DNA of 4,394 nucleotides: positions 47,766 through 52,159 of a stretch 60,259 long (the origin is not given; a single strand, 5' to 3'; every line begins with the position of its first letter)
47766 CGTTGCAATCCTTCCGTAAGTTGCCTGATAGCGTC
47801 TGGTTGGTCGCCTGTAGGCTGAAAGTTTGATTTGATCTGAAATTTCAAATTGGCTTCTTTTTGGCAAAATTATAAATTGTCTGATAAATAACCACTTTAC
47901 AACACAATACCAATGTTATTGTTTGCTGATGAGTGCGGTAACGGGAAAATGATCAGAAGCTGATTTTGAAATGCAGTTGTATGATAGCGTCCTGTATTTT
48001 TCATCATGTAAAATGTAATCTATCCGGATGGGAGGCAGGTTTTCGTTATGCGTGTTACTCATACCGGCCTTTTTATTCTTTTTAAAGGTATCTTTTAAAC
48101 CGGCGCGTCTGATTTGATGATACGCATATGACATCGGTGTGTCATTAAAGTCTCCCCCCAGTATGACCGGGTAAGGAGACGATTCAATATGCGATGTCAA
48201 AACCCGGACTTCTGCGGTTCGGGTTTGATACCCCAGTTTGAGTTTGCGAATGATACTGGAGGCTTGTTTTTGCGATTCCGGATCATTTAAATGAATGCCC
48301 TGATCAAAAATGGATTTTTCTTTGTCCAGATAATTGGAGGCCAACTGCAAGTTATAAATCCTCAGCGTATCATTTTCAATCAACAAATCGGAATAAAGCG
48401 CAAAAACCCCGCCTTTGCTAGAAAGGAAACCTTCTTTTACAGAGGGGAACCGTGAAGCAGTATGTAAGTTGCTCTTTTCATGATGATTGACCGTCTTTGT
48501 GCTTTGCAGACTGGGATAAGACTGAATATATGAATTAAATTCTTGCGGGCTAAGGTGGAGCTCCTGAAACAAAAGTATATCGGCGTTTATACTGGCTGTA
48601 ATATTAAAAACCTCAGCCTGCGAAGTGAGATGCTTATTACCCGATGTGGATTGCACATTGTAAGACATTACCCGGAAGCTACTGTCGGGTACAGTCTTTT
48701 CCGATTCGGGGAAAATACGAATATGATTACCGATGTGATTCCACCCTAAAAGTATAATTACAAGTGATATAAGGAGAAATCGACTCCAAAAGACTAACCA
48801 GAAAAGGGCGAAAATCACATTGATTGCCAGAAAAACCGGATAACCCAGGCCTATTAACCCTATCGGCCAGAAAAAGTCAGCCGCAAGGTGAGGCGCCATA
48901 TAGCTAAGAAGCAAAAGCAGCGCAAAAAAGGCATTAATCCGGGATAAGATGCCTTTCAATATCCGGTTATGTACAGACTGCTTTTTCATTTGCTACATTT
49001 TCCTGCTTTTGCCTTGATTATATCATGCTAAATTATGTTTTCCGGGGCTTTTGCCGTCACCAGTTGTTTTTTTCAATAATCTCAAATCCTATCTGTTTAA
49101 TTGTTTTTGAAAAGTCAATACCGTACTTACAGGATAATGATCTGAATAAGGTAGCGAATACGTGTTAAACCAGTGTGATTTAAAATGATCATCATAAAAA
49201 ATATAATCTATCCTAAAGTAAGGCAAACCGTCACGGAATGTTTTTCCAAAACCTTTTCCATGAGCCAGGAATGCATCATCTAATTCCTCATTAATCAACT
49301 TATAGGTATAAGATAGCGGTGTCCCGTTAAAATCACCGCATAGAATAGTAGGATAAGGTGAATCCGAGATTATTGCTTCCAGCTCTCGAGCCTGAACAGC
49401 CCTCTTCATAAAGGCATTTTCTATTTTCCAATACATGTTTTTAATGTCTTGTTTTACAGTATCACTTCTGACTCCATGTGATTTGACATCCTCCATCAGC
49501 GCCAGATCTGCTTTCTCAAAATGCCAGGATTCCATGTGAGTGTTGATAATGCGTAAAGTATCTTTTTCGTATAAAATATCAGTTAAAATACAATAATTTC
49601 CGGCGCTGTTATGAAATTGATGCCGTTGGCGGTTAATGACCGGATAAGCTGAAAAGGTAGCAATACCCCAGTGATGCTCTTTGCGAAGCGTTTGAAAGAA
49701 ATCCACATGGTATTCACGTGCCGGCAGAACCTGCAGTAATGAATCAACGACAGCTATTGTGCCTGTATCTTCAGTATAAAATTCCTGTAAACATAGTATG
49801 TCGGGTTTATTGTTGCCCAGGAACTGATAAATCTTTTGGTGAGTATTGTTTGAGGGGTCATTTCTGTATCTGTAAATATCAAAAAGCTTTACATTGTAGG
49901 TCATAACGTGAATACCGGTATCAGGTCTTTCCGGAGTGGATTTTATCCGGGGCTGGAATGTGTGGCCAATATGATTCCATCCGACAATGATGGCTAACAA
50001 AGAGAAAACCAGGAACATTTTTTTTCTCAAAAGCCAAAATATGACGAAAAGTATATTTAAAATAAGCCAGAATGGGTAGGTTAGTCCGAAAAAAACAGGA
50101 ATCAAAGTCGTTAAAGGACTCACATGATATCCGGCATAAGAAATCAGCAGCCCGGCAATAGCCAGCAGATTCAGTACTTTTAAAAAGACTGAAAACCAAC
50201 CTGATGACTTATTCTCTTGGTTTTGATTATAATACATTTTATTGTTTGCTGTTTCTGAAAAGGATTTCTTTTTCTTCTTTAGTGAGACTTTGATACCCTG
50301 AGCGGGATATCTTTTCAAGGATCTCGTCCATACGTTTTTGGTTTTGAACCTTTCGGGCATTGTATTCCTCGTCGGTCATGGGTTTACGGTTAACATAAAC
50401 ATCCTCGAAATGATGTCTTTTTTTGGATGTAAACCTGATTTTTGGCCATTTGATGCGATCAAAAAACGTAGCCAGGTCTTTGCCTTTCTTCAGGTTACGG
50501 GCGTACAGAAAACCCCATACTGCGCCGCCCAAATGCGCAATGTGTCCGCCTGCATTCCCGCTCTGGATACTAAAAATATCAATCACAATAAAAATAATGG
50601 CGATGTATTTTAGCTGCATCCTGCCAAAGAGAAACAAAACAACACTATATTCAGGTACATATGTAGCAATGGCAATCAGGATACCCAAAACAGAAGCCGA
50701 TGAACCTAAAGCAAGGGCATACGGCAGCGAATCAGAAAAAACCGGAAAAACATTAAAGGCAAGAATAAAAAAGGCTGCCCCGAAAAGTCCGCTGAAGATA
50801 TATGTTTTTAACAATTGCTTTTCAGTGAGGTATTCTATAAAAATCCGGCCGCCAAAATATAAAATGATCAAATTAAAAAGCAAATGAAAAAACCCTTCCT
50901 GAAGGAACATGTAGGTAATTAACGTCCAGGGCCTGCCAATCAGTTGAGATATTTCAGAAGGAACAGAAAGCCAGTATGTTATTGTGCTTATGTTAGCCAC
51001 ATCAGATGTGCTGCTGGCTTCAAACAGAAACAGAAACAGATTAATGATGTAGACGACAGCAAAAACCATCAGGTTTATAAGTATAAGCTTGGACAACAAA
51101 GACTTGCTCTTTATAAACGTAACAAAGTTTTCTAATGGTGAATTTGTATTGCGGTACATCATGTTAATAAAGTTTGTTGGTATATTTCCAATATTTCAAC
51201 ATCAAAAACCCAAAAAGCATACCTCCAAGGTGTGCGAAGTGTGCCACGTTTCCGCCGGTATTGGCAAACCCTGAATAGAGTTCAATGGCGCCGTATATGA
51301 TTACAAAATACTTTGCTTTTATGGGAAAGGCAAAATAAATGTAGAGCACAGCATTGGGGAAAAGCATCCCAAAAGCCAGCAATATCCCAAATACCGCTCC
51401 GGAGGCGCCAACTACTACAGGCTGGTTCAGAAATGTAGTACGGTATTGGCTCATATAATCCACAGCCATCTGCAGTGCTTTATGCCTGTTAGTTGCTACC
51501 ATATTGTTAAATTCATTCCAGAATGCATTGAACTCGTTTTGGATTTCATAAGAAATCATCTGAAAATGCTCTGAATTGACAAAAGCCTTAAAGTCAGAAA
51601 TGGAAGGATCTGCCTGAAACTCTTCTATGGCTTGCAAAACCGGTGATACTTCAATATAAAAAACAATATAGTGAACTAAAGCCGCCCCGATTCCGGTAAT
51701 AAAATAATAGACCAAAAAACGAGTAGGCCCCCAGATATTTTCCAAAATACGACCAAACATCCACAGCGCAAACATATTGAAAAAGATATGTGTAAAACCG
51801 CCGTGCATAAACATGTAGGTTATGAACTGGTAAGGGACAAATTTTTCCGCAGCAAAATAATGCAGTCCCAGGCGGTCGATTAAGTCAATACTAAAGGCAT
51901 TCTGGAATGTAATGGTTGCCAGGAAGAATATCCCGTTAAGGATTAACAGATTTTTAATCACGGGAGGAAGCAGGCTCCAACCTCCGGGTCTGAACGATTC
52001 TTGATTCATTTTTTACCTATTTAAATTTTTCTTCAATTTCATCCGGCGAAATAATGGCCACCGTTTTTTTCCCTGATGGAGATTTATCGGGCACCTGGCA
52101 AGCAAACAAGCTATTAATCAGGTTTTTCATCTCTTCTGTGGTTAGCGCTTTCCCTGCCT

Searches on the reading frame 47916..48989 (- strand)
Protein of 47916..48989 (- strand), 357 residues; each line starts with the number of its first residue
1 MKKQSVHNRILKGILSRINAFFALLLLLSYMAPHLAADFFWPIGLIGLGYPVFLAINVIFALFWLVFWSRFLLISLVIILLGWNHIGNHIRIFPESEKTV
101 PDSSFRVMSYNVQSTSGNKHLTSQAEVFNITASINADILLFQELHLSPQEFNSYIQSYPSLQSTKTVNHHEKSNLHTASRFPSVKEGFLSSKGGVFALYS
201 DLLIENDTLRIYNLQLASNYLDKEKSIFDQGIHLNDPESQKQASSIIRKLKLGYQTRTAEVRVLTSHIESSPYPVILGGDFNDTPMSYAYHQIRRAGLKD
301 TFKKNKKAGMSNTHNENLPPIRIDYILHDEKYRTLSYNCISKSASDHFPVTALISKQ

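Call 9: search_protein_families(library=pfam, proteins=[window:47916-48989:-], max_evalue=0.001)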
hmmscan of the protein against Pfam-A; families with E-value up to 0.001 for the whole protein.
window:47916-48989:- (357 aa): 1 family
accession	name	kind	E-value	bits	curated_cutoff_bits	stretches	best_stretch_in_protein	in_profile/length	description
PF03372.29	Exo_endo_phos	-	2.1e-15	57.5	24.5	1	108-347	1-225/225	Endonuclease/Exonuclease/phosphatase family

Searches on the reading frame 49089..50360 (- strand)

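Call 9: search_protein_families(library=pfam, proteins=[window:49089-50360:-], max_evalue=0.001)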
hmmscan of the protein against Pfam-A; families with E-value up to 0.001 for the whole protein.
window:49089-50360:- (423 aa): 2 families
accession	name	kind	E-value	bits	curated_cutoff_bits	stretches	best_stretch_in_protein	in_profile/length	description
PF03372.29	Exo_endo_phos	-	5.4e-20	72.5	24.5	1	153-408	1-225/225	Endonuclease/Exonuclease/phosphatase family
PF23226.1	Exo_endo_phos_PGAP2IP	-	5.7e-05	22.9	27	0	171-254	20-101/239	PGAP2IP, C-terminal nuclease-like domain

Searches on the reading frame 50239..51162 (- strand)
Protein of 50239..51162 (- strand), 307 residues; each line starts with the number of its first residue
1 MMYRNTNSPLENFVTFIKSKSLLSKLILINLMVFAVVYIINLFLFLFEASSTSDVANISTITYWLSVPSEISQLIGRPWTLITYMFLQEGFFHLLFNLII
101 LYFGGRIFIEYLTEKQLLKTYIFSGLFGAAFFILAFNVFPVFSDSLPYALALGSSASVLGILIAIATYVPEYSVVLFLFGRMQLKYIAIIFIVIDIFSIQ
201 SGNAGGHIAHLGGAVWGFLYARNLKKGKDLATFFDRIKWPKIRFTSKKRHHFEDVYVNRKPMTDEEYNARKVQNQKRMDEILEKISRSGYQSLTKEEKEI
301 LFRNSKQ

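Call 64: search_protein_families(library=pfam, proteins=[window:50239-51162:-], max_evalue=0.0001)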
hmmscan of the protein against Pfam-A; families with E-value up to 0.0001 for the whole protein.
window:50239-51162:- (307 aa): 2 families
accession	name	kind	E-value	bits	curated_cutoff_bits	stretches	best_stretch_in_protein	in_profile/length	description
PF01694.28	Rhomboid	-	4.3e-17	63.1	22.6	1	77-222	3-138/143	Rhomboid domain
PF20216.3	DUF6576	-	5.7e-14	52.4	27.3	1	264-307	4-47/47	Family of unknown function (DUF6576)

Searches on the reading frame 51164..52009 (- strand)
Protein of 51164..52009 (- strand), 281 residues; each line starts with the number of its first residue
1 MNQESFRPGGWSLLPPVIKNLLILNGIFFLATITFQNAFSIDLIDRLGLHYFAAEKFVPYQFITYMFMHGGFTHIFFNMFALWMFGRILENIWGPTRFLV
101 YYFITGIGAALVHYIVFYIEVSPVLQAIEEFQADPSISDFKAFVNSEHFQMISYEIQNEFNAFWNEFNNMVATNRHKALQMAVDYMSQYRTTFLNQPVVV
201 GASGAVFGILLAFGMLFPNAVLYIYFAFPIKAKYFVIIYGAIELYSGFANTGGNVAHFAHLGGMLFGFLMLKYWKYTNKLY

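Call 64: search_protein_families(library=pfam, proteins=[window:51164-52009:-], max_evalue=0.0001)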
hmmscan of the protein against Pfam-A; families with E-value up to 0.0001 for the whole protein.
window:51164-52009:- (281 aa): 2 families
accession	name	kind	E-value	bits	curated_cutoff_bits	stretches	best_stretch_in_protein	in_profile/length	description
PF01694.28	Rhomboid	-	2.9e-27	96.1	22.6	2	59-116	4-61/143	Rhomboid domain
PF08551.15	DUF1751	-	7.9e-07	30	22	1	58-119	7-68/99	Eukaryotic integral membrane protein (DUF1751)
